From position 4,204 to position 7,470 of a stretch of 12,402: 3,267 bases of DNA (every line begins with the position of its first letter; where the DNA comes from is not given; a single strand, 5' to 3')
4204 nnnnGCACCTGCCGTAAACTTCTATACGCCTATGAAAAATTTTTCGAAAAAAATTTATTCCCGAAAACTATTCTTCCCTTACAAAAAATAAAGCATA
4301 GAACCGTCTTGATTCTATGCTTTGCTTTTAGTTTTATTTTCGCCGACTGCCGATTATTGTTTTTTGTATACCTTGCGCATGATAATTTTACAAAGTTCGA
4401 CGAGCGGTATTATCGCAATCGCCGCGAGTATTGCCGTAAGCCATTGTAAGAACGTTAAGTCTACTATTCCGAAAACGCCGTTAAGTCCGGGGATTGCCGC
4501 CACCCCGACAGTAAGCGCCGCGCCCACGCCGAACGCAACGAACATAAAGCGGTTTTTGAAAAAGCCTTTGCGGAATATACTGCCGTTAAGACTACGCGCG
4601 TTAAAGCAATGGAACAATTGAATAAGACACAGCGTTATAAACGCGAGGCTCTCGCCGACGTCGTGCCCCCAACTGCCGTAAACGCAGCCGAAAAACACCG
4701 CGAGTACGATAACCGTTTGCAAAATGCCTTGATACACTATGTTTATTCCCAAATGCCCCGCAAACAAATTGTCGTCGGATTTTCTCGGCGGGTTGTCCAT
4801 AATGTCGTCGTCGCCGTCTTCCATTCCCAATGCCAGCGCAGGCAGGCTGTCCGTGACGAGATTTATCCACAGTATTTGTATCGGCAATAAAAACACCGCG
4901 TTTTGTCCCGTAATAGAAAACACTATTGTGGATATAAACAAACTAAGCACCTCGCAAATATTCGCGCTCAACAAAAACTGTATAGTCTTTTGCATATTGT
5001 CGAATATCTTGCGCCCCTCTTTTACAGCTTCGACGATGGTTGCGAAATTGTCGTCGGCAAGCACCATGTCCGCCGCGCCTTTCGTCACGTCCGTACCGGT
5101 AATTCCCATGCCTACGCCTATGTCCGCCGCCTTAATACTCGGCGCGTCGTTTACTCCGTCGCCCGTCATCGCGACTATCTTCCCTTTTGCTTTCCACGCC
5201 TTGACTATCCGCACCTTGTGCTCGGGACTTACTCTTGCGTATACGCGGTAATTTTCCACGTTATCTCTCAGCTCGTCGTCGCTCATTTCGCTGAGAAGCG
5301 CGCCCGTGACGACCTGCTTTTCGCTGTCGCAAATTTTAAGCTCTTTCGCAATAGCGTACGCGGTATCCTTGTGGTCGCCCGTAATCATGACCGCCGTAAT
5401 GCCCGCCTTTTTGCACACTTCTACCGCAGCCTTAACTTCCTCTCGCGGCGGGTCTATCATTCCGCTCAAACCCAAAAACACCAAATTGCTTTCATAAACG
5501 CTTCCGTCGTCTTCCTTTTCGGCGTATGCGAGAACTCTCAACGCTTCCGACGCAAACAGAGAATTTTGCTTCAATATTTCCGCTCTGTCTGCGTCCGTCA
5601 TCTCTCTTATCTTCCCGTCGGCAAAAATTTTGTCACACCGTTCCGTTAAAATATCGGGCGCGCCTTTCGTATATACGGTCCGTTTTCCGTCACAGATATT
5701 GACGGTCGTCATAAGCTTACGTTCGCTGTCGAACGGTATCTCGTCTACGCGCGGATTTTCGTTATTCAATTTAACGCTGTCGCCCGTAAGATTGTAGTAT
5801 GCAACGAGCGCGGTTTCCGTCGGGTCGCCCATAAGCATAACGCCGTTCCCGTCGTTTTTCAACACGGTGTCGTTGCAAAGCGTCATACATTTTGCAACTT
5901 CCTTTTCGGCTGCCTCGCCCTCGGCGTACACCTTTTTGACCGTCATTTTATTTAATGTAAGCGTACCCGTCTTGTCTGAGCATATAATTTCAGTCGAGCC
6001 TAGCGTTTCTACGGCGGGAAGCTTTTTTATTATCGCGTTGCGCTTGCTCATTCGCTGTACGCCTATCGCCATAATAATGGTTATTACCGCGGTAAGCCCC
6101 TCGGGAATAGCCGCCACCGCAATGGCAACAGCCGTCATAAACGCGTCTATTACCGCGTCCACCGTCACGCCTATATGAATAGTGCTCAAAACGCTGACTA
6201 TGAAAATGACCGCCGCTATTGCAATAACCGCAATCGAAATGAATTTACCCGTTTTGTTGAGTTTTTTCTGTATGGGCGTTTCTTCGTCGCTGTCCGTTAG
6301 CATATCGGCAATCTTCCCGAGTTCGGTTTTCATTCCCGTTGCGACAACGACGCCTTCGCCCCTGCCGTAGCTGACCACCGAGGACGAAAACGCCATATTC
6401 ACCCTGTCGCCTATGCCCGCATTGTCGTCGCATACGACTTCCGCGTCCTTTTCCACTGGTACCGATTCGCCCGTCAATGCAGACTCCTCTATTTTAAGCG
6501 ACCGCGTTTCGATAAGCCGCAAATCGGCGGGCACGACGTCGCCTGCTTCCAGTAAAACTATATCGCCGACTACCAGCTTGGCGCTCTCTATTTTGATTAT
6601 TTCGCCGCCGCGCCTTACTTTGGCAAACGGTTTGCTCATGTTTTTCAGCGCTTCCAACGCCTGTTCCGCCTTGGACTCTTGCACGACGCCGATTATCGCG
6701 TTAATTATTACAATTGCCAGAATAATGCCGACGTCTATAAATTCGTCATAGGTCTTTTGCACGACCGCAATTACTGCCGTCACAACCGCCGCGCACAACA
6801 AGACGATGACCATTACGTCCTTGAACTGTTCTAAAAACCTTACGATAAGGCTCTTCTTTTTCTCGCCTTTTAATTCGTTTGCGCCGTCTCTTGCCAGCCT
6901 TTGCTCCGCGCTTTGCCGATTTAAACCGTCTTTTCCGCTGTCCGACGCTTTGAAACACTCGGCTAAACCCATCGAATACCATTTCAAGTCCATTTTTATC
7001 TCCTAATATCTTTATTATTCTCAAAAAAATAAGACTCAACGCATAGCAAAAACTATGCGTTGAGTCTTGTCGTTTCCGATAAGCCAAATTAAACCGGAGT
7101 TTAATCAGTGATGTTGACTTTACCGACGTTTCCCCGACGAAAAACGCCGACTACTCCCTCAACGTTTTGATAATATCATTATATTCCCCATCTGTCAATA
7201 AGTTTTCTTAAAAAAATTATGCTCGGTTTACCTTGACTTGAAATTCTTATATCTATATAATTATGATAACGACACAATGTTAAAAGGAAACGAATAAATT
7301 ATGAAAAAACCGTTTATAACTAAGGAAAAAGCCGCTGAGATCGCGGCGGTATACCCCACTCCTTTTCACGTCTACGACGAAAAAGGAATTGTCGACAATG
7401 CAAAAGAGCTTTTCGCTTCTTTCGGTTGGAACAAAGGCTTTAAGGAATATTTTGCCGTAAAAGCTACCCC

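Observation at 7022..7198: Terminator-containing structured leader upstream of a Ca2+/Mn2+-type P-type ATPase: candidate ON-riboswitch, possibly a divergent yybP-ykoY Mn2+ element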

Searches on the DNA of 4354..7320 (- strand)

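Call 4: search_rna_families(source=window, start=6950, end=7320, threshold=evalue, max_evalue=10, show_alignments=5)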
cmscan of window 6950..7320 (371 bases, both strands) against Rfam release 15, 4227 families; matches with E-value up to 10: 9.
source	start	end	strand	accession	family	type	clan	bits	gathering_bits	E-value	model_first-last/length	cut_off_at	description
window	7007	7222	-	RF02414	rli60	Gene; sRNA;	-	23.5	60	0.62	1-191/191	no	Listeria sRNA rli60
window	7024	7075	-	RF03637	mir-5879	Gene; miRNA;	-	23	97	0.012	1-76/76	no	mir-5879 microRNA precursor family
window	7024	7074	+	RF03637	mir-5879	Gene; miRNA;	-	22.2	97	0.021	1-76/76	no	mir-5879 microRNA precursor family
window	7024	7104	-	RF02074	STnc240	Gene; sRNA;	-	20.2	55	1.5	1-77/77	no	Enterobacterial sRNA STnc240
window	7029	7070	-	RF03664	MIR6288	Gene; miRNA;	-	19.4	74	0.27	1-92/92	no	MIR6288 microRNA precursor family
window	6974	7078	-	RF02512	PYLIS_5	Cis-reg;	-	19.4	60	0.85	1-100/100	no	Pyrrolysine insertion sequence transposase 1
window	7017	7083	-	RF03237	MIR6425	Gene; miRNA;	-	16.4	142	1.1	1-125/125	no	MIR6425 microRNA precursor family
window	7029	7070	+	RF04134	MIR7504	Gene; miRNA;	-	16.1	83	5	1-124/124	no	MIR7504 microRNA precursor family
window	6994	7120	-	RF01243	snR33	Gene; snRNA; snoRNA; HACA-box;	CL00027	14.5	45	3.1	1-183/183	no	Small nucleolar RNA snR33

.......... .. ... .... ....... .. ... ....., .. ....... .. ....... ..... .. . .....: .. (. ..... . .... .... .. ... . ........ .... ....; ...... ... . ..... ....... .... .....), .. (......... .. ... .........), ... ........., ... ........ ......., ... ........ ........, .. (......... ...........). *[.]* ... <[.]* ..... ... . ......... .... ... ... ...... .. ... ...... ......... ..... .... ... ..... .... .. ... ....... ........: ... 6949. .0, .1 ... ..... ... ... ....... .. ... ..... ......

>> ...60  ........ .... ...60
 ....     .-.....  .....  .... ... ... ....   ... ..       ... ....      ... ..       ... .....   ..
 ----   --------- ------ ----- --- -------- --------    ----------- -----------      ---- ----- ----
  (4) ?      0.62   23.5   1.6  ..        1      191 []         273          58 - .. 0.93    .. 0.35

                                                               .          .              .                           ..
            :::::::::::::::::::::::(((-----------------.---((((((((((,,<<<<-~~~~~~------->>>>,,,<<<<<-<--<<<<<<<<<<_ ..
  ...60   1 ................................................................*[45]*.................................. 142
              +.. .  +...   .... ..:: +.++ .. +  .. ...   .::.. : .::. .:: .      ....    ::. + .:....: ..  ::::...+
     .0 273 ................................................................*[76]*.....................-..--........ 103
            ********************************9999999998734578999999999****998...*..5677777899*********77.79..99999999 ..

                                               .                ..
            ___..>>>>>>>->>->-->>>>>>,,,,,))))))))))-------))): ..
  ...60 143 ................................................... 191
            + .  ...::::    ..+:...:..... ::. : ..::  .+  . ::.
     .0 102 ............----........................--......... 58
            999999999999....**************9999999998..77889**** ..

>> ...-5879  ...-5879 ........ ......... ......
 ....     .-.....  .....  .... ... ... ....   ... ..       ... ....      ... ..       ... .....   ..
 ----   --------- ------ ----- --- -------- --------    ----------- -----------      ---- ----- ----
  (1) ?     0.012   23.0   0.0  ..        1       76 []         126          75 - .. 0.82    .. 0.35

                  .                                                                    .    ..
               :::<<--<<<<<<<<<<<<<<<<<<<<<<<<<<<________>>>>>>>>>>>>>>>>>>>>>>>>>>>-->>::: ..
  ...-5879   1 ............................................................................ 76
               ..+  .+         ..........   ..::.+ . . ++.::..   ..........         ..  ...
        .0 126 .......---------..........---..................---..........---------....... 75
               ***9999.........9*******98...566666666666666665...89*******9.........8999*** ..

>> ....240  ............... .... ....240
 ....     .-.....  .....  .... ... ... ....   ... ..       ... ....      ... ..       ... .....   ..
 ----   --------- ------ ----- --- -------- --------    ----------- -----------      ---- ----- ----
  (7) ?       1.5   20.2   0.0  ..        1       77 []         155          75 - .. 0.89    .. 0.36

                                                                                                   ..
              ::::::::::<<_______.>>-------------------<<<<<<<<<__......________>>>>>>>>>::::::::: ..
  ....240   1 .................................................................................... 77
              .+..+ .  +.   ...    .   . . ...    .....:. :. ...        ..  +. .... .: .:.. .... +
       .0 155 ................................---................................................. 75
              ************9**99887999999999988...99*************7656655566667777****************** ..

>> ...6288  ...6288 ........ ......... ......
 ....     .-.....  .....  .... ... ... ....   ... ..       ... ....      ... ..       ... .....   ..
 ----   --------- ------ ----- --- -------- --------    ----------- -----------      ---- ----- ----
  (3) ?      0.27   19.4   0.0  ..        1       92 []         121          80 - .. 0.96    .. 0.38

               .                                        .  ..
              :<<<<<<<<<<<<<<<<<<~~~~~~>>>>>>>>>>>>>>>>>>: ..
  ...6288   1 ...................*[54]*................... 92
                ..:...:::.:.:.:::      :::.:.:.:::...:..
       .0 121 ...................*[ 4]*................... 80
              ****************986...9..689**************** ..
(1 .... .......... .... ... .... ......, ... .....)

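Call 11: search_rna_families(sources=[L020, L021, L023, L026, L027, L034, L053, L071, L058, L030, L037, L047, L012, L024, L025, L076, L077, L063], threshold=gathering, show_alignments=4)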
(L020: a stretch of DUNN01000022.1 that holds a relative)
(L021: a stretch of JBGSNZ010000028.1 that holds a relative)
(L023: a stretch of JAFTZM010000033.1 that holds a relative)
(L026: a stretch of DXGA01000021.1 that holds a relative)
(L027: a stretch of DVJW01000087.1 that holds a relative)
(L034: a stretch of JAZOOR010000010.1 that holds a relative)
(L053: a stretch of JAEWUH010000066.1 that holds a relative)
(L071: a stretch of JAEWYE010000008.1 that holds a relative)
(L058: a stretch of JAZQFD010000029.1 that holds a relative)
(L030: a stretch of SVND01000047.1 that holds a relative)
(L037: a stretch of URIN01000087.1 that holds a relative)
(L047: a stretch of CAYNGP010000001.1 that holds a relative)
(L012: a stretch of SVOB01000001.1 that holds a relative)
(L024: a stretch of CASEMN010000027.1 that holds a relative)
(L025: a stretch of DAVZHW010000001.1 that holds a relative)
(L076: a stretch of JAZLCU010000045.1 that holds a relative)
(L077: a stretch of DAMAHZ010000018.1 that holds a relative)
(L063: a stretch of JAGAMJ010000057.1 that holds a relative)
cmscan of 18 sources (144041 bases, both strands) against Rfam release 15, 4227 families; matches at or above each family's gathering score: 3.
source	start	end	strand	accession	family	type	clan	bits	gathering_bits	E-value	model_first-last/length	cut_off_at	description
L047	513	846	+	RF00010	RNaseP_bact_a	Gene; ribozyme;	CL00002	283.3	100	3.6e-91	1-367/367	no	Bacterial RNase P class A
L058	526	599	-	RF00005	tRNA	Gene; tRNA;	CL00001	70.9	29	4.1e-13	1-71/71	no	tRNA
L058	606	677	-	RF00005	tRNA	Gene; tRNA;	CL00001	65.8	29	1e-11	1-71/71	no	tRNA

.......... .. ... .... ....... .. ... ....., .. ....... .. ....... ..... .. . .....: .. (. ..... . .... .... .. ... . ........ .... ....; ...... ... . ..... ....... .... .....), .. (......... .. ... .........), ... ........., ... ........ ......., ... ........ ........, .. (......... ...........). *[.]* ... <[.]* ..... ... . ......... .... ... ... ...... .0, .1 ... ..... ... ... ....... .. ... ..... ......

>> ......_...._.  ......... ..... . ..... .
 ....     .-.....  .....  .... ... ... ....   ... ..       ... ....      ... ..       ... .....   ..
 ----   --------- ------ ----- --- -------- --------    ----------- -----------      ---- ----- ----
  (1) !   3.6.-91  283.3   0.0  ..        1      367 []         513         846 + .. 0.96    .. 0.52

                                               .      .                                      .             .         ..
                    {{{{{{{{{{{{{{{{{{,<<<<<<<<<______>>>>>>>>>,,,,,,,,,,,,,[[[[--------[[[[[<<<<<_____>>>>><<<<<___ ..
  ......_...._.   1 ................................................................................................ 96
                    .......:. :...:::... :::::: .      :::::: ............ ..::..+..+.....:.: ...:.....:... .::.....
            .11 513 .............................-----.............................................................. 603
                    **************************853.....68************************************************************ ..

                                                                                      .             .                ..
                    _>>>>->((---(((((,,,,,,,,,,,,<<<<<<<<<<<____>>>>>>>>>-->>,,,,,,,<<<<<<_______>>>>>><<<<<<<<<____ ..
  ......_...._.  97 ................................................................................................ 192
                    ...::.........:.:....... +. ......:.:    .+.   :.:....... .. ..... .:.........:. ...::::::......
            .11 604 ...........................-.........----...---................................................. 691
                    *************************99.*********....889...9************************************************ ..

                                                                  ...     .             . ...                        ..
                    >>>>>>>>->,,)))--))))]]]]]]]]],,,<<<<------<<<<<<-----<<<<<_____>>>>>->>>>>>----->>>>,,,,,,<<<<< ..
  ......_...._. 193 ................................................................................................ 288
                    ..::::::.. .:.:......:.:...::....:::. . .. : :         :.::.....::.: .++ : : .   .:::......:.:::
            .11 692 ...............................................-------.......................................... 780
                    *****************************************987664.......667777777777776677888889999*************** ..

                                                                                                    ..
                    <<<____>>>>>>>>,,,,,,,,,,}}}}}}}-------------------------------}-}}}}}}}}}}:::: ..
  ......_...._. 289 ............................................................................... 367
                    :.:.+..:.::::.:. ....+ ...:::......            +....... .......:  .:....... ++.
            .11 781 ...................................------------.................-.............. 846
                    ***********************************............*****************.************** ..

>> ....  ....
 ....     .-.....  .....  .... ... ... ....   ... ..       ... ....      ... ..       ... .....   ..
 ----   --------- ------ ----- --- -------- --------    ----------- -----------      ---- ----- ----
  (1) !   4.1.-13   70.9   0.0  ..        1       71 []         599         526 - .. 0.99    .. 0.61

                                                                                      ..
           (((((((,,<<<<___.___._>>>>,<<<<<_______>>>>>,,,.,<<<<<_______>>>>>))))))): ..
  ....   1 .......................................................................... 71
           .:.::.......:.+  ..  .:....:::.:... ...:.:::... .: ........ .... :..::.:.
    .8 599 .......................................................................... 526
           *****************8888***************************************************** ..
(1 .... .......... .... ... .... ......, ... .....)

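Call 24: build_rna_model(alignment_id=A2, structure=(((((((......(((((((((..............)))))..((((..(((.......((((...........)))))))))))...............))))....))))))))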
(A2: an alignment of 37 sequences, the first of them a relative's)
Model R1 built from alignment A2 (37 sequences, 115 columns); structure: as given.
model positions 97; base pairs 27; branch points 1; effective number of sequences 4.41; information 0.59 bits per position. Calibrated on 0.2 Mb of random sequence (short: E-values are rough).
structure used (alignment columns):
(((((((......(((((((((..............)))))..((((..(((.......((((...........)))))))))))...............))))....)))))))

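Call 25: search_with_rna_model(model_id=R1, sources=[window, L081], filters=off, max_evalue=10, show_alignments=3)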
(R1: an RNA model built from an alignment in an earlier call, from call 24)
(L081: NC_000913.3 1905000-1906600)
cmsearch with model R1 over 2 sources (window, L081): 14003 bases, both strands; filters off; matches with E-value up to 10: 9.
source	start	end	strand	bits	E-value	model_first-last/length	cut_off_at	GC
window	7058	7164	-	50.3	7.7e-11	1-97/97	no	0.47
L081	465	573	+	25.8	7.4e-05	1-97/97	no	0.48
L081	260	315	+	10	0.58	1-97/97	no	0.27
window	12072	12158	-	7.4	2.4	1-97/97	no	0.4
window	1053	1081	-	6.6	3.8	1-97/97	no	0.59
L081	255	342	-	6.1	5.2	1-97/97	no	0.28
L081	1267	1338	+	5.3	7.9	1-97/97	no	0.49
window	10808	10833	-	5.2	8.4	1-97/97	no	0.5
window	450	525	-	5.1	9.1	1-97/97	no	0.45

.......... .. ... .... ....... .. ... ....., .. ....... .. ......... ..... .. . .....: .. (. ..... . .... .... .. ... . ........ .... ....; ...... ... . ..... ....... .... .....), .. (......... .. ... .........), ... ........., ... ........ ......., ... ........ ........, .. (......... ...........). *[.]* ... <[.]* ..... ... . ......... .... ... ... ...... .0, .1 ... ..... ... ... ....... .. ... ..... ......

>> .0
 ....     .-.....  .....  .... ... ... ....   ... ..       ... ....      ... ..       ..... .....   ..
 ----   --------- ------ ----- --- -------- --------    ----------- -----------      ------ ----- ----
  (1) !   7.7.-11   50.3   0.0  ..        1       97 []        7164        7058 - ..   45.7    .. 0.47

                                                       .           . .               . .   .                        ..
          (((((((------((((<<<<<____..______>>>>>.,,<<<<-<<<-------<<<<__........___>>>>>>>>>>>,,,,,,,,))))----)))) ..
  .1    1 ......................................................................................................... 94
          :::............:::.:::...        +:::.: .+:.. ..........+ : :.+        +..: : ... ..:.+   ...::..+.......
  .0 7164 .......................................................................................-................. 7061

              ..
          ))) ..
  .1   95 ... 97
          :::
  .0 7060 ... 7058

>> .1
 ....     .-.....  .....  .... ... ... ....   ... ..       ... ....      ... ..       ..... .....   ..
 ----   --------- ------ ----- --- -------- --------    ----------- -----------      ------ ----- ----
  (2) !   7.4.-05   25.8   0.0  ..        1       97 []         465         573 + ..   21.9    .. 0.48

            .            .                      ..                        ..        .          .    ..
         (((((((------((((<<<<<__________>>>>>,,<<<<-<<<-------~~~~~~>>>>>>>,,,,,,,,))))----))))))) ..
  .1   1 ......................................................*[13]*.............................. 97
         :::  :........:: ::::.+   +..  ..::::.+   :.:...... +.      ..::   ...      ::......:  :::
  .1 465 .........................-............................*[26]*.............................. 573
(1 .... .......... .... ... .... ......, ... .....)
